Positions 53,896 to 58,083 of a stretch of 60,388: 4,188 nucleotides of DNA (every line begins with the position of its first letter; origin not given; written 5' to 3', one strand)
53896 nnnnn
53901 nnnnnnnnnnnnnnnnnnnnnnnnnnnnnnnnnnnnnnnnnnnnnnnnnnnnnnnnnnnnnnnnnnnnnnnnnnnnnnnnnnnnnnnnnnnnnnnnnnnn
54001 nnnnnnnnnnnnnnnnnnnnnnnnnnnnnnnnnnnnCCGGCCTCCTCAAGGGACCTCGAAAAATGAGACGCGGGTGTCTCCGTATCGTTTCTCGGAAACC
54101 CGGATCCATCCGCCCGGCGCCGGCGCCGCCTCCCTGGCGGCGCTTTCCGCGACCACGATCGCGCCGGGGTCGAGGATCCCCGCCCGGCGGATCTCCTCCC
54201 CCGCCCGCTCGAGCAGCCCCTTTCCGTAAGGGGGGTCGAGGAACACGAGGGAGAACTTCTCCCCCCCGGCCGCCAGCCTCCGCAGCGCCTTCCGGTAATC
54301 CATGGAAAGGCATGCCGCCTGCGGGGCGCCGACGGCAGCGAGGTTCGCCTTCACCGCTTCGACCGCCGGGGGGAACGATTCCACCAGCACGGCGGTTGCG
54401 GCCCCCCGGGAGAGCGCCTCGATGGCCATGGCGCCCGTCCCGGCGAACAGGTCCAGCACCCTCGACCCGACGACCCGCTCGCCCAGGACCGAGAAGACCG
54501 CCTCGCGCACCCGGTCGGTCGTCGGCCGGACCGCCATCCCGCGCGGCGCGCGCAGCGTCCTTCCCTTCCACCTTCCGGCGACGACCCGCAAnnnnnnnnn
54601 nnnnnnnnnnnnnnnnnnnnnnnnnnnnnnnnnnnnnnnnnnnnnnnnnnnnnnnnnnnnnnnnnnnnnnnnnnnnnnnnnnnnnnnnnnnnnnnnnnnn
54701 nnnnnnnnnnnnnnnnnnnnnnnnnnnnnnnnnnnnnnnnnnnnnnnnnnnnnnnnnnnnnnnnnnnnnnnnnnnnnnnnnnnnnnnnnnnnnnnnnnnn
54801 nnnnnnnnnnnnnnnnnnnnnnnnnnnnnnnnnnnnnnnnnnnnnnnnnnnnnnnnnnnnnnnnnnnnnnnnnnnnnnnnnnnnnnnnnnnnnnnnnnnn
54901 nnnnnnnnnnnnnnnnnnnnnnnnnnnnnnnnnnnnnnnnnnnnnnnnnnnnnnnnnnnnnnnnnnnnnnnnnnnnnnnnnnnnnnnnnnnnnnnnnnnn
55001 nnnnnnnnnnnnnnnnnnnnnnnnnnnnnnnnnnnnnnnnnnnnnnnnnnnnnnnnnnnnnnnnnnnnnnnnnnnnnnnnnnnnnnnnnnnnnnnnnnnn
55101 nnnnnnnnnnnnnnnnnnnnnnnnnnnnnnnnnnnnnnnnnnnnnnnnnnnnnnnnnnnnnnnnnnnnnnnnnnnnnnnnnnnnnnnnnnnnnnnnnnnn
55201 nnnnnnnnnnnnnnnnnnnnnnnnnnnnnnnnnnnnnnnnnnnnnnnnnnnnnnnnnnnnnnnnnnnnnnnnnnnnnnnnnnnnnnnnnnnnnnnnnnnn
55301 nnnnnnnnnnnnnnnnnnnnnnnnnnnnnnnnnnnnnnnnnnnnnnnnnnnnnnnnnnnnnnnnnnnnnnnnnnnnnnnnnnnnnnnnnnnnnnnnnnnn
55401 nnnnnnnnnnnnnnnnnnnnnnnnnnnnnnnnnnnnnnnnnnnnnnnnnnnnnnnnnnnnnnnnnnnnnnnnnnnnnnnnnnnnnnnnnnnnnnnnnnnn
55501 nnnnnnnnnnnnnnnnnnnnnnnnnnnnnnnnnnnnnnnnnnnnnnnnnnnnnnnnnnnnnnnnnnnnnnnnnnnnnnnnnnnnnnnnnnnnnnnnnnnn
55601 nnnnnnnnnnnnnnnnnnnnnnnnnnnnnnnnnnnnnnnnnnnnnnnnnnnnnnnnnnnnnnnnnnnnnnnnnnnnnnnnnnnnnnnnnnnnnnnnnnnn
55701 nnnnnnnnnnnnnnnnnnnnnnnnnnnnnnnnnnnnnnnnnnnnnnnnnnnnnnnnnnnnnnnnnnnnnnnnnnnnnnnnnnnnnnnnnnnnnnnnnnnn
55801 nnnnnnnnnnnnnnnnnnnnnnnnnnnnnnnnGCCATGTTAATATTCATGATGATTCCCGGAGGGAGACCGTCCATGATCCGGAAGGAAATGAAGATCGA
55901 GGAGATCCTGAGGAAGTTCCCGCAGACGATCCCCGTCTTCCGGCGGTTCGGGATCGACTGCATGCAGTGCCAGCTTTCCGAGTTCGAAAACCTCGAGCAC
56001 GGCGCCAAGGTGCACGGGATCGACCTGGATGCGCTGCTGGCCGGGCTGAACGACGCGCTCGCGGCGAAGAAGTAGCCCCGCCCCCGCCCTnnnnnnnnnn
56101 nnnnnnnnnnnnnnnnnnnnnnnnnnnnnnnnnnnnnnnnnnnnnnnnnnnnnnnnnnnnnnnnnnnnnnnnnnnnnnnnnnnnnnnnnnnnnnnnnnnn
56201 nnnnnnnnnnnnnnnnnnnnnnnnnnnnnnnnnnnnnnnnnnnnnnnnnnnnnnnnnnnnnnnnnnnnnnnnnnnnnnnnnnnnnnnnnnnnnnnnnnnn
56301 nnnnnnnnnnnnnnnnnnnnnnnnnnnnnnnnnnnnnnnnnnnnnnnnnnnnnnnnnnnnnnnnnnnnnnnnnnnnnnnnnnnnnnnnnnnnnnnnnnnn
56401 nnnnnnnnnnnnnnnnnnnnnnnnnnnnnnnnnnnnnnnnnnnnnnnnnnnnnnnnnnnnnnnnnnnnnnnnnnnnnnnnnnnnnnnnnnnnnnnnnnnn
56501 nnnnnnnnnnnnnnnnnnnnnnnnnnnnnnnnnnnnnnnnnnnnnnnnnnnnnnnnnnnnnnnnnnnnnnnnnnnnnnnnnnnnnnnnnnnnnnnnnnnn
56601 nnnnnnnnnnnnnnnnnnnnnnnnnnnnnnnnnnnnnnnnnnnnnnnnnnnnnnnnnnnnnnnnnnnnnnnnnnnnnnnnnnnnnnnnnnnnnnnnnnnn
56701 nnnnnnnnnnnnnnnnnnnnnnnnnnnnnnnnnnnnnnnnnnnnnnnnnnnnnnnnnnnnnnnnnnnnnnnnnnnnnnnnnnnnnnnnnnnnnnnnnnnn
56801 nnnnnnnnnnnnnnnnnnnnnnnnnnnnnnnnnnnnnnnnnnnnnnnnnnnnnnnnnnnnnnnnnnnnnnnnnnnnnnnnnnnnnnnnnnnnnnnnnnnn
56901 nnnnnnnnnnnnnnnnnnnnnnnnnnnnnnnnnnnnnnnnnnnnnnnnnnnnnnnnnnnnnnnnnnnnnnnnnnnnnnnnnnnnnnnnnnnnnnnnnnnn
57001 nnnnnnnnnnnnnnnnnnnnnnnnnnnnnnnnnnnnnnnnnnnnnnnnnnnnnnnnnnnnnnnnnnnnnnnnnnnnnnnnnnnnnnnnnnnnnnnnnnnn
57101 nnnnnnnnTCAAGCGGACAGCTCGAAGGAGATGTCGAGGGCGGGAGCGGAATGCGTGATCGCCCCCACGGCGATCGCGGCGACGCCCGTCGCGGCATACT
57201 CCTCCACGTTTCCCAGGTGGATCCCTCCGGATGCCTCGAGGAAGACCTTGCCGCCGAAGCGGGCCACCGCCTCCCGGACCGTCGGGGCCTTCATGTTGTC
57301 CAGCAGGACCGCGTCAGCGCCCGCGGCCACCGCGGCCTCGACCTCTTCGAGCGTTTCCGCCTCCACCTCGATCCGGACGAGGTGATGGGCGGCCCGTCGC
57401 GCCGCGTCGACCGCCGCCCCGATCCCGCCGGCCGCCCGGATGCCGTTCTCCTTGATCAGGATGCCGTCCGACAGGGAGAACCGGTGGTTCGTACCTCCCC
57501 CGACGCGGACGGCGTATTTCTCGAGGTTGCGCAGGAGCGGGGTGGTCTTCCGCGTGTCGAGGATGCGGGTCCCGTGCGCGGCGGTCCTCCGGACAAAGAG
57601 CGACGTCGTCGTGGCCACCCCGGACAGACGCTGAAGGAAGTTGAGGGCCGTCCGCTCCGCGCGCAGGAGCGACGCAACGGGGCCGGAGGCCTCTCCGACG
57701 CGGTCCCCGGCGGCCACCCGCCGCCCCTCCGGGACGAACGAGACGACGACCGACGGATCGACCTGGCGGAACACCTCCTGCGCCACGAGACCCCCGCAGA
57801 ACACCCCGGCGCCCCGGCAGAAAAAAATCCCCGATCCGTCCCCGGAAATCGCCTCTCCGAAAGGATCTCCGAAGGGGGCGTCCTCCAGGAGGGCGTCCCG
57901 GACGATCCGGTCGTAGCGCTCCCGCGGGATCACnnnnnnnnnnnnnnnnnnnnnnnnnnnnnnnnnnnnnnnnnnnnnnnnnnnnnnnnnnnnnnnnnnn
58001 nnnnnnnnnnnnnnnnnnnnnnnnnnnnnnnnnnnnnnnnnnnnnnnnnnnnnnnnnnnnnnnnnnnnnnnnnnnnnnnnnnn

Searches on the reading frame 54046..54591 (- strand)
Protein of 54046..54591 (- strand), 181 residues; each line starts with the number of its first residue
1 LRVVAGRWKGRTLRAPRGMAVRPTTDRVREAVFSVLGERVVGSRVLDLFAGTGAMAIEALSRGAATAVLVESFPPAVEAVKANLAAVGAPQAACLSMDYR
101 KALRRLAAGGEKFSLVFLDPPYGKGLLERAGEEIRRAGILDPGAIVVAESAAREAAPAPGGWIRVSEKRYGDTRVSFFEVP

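Call 16: search_protein_families(library=pfam, proteins=[window:54046-54591:-])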
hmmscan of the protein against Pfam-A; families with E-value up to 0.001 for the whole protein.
window:54046-54591:- (181 aa): 3 families
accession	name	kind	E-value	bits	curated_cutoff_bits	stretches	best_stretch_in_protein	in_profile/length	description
PF03602.21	Cons_hypoth95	-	1.7e-52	178.2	24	1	1-178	1-181/182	Conserved hypothetical protein 95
PF05175.20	MTS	-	8e-05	22.8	23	1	27-126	18-112/170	Methyltransferase small domain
PF13649.12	Methyltransf_25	-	0.00092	20.3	27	0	45-118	1-70/97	Methyltransferase domain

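Call 48: find_homologous_proteins(query=window:54046-54591:-, max_evalue=1e-40)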
Query window:54046-54591:- (181 aa): 398 proteins with E <= 1e-40 among 8000 candidates; the best 120 are listed.
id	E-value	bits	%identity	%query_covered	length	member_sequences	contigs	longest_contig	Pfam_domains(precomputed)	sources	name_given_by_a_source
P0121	7.9e-108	376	100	100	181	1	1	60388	PF03602.22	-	-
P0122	8.2e-85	301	89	90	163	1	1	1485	PF03602.22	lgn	-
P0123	6.5e-83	295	78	99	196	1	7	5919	PF03602.22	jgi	jgi:16S rRNA (guanine966-N2)-methyltransferase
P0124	8.9e-82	291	78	100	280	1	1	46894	PF03602.22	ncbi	-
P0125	2.2e-81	290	75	100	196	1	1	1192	PF03602.22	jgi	jgi:16S rRNA (guanine966-N2)-methyltransferase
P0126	1.7e-78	281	75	99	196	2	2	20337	PF03602.22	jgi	jgi:16S rRNA (guanine(966)-N(2))-methyltransferase RsmD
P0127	2.6e-78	280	75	99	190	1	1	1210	PF03602.22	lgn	-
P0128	2.1e-77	277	73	99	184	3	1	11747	PF03602.22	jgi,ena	-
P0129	5.9e-77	275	73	99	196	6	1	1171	PF03602.22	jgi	-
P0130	1.7e-76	274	76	97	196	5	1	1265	PF03602.22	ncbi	-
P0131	1.6e-74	268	71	99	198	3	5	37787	PF03602.22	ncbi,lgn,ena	-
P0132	5.9e-74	266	71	99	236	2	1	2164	PF03602.22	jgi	jgi:16S rRNA (guanine966-N2)-methyltransferase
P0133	6.0e-74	266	82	90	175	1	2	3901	PF03602.22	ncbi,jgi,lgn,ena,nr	ncbi:MAG: putative methyltransferase [Deltaproteobacteria bacterium]|nr:putative methyltransferase [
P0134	1.2e-73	265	71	99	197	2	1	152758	PF03602.22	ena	-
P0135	3.6e-72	260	70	99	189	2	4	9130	PF05175.21,PF03602.22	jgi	jgi:16S rRNA (guanine966-N2)-methyltransferase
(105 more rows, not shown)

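Call 49: find_encoding_contigs(protein=P0124, flank=2500, max_places=2)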
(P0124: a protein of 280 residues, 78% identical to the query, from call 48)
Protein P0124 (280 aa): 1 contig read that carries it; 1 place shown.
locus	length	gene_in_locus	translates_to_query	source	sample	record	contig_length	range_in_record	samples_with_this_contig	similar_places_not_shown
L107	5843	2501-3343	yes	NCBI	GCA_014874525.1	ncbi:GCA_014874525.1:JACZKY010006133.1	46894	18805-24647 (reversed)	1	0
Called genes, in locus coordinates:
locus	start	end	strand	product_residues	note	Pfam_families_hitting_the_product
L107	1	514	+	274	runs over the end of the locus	PF02749:QRPTase_N, PF01729:QRPTase_C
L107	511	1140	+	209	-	-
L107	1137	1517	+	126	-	PF01242:PTPS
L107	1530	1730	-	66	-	PF08984:DUF1858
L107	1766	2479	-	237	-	PF02621:VitK2_biosynth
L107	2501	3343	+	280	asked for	PF03602:Cons_hypoth95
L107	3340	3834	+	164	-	PF01467:CTP_transf_like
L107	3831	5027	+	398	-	PF00155:Aminotran_1_2, PF01041:DegT_DnrJ_EryC1 (weak)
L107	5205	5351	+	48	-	-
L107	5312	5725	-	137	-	PF00293:NUDIX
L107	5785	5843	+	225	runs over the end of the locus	PF01810:LysE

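Call 50: find_encoding_contigs(protein=P0126, flank=2500, max_places=2)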
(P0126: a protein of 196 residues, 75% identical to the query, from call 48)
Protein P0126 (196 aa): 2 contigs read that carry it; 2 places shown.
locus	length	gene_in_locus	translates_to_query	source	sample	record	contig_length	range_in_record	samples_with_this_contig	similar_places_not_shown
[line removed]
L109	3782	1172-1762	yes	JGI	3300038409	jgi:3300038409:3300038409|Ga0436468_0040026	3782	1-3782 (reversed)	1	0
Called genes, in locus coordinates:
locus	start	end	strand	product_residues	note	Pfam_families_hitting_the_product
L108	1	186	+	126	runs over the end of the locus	PF01242:PTPS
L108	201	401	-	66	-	PF08984:DUF1858, PF04405:ScdA_N (faint)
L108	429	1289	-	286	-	PF02621:VitK2_biosynth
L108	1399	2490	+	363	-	PF01116:F_bP_aldolase, PF08013:GatZ_KbaZ-like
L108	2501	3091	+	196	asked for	PF03602:Cons_hypoth95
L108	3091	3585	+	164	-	PF01467:CTP_transf_like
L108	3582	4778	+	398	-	PF00155:Aminotran_1_2, PF01041:DegT_DnrJ_EryC1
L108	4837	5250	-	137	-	PF00293:NUDIX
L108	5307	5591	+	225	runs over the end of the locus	PF01810:LysE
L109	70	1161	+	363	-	PF01116:F_bP_aldolase, PF08013:GatZ_KbaZ-like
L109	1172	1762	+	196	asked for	PF03602:Cons_hypoth95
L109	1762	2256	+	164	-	PF01467:CTP_transf_like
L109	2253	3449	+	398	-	PF00155:Aminotran_1_2, PF01041:DegT_DnrJ_EryC1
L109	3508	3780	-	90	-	?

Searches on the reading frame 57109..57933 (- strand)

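Call 64: search_protein_families(library=pfam, max_evalue=0.00001, proteins=[window:57109-57933:-])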
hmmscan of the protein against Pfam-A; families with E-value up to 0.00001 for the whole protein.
window:57109-57933:- (274 aa): 2 families
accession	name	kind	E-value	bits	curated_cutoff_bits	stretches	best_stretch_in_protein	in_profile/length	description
PF01729.25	QRPTase_C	-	1.7e-57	194.2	23.1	1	106-270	1-168/169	Quinolinate phosphoribosyl transferase, C-terminal domain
PF02749.22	QRPTase_N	-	2.6e-16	60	27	1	33-104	14-82/82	Quinolinate phosphoribosyl transferase, N-terminal domain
